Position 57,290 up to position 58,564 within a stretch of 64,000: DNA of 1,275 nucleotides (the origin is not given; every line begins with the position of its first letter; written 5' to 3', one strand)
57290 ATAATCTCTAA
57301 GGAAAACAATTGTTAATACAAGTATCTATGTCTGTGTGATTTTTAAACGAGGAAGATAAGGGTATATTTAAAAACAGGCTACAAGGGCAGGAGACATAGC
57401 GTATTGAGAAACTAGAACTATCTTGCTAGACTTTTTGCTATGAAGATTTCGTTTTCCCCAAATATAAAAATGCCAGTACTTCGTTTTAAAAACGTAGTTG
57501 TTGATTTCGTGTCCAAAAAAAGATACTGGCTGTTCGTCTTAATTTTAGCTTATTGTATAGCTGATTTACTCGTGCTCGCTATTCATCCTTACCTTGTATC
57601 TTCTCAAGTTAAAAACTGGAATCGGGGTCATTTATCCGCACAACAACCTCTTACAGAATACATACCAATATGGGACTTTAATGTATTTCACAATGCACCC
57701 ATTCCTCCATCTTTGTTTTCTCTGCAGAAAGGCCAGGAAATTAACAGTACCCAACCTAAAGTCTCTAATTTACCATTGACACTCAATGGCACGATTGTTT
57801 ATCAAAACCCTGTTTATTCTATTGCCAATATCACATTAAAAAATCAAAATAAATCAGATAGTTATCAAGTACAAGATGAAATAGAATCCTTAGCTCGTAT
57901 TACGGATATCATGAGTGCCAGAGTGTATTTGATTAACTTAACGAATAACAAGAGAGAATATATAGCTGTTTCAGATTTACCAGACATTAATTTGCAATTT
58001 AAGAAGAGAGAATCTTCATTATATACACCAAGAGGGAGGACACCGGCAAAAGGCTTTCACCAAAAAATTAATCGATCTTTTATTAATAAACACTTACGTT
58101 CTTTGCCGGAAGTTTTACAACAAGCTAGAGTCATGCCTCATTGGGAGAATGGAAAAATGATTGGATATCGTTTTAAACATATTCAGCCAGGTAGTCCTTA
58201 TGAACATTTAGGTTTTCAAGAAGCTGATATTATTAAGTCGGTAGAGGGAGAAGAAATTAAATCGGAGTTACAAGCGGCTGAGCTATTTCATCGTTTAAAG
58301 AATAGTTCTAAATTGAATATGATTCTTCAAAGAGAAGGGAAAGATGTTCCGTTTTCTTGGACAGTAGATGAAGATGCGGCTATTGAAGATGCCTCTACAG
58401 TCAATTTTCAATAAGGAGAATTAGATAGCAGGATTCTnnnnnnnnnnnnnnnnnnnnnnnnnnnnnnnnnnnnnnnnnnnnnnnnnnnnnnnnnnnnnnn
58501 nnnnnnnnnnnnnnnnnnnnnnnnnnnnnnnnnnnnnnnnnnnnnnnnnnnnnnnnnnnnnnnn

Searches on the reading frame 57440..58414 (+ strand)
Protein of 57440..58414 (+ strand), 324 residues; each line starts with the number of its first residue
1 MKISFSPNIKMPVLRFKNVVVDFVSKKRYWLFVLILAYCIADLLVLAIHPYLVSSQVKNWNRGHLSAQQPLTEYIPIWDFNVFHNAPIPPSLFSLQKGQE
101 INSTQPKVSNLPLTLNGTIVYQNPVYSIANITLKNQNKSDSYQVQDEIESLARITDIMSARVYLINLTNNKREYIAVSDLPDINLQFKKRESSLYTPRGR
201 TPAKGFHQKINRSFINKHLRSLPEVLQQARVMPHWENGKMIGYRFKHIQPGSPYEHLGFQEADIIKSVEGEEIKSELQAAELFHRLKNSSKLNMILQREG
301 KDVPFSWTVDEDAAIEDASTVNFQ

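Call 21: search_protein_families(library=pfam, proteins=[window:57440-58414:+])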
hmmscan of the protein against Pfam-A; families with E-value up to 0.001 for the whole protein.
window:57440-58414:+ (324 aa): 3 families
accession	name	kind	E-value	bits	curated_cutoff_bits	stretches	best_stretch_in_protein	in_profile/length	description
PF11356.14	T2SSC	-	2.3e-05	24.7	27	1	30-164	1-130/141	Type II secretion system protein C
PF17820.7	PDZ_6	-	0.00042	20.4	27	1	248-298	5-54/54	PDZ domain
PF13180.12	PDZ_2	-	0.00045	20.9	27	1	248-305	19-76/80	PDZ domain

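Call 38: find_homologous_proteins(query=window:57440-58414:+, max_evalue=1e-30)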
Query window:57440-58414:+ (324 aa): 43 proteins with E <= 1e-30 among 1675 candidates.
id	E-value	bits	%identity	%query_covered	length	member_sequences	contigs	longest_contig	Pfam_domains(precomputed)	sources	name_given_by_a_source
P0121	1.4e-183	627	88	98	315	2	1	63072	PF13180.13,PF11356.15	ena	-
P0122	1.5e-178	610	97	86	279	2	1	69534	PF11356.15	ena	-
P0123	2.0e-151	521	72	100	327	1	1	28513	PF11356.15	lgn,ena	-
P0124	2.9e-142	491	68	95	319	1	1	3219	PF13180.13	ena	-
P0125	2.4e-130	452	62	100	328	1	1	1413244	PF13180.13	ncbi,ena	-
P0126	1.0e-126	440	63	100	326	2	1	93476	-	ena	-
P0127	1.9e-115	403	57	100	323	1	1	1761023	PF17820.8,PF13180.13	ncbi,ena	-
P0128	1.4e-96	341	51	97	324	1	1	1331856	-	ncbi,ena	-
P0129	1.2e-94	335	50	94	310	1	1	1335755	PF11356.15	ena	-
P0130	2.0e-94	334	51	91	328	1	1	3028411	PF11356.15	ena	-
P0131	6.0e-92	326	51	93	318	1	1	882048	-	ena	-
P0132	3.0e-91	324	49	93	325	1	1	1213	PF11356.15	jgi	-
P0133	2.3e-90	321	48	96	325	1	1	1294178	-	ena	-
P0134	1.2e-89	318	50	92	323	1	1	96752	PF11356.15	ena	-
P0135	2.0e-89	318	50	94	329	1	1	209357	PF17820.8,PF11356.15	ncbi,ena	-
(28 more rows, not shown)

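Call 39: find_encoding_contigs(protein=P0122, flank=10000, max_places=3)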
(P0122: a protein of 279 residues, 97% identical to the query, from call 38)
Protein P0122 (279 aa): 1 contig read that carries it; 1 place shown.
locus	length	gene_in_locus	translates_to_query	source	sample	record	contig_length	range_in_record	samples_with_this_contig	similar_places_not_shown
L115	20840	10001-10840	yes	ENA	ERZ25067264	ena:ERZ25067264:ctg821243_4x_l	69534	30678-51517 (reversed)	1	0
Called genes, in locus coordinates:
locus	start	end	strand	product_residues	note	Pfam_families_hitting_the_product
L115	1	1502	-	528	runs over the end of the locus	PF03255:ACCA, PF01039:Carboxyl_trans, PF06833:MdcE (faint)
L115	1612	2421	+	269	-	-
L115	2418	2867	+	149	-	PF00075:RNase_H, PF13456:RVT_3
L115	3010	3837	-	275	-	PF02661:Fic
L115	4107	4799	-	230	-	PF00215:OMPdecase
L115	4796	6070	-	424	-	PF00587:tRNA-synt_2b, PF03129:HGTP_anticodon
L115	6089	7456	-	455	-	PF00171:Aldedh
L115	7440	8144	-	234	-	-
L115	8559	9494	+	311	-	-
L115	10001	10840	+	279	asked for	PF11356:T2SSC (weak)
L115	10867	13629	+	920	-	PF21305:type_II_gspD_N0, PF03958:Secretin_N, PF00263:Secretin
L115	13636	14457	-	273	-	-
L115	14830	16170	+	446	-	PF00080:Sod_Cu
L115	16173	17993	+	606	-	PF03150:CCP_MauG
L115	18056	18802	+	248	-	PF01648:ACPS (weak)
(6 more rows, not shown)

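Call 40: find_encoding_contigs(protein=P0121, flank=10000, max_places=3)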
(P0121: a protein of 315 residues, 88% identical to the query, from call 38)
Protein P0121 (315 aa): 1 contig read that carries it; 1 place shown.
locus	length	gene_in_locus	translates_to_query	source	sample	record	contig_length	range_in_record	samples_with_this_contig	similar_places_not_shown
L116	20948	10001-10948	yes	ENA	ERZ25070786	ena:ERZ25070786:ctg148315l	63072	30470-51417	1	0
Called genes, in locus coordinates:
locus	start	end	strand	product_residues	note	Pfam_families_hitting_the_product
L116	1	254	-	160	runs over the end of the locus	-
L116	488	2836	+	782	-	PF03190:Thioredox_DsbH, PF13098:Thioredoxin_2 (faint), PF13899:Thioredoxin_7 (weak), PF07221:GlcNAc_2-epim (faint), PF06662:C5-epim_C (faint)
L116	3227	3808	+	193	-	PF13338:AbiEi_4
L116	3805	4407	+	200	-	PF08843:AbiEii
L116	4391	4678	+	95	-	-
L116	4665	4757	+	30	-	-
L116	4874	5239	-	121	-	-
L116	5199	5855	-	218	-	-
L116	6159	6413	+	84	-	-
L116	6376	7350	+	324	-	PF01972:SDH_protease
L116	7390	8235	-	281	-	PF10987:DUF2806, PF14337:Abi_alpha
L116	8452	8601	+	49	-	-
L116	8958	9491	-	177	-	-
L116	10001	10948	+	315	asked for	PF11356:T2SSC (weak), PF13180:PDZ_2 (weak)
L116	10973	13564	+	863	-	PF21305:type_II_gspD_N0, PF03958:Secretin_N, PF00263:Secretin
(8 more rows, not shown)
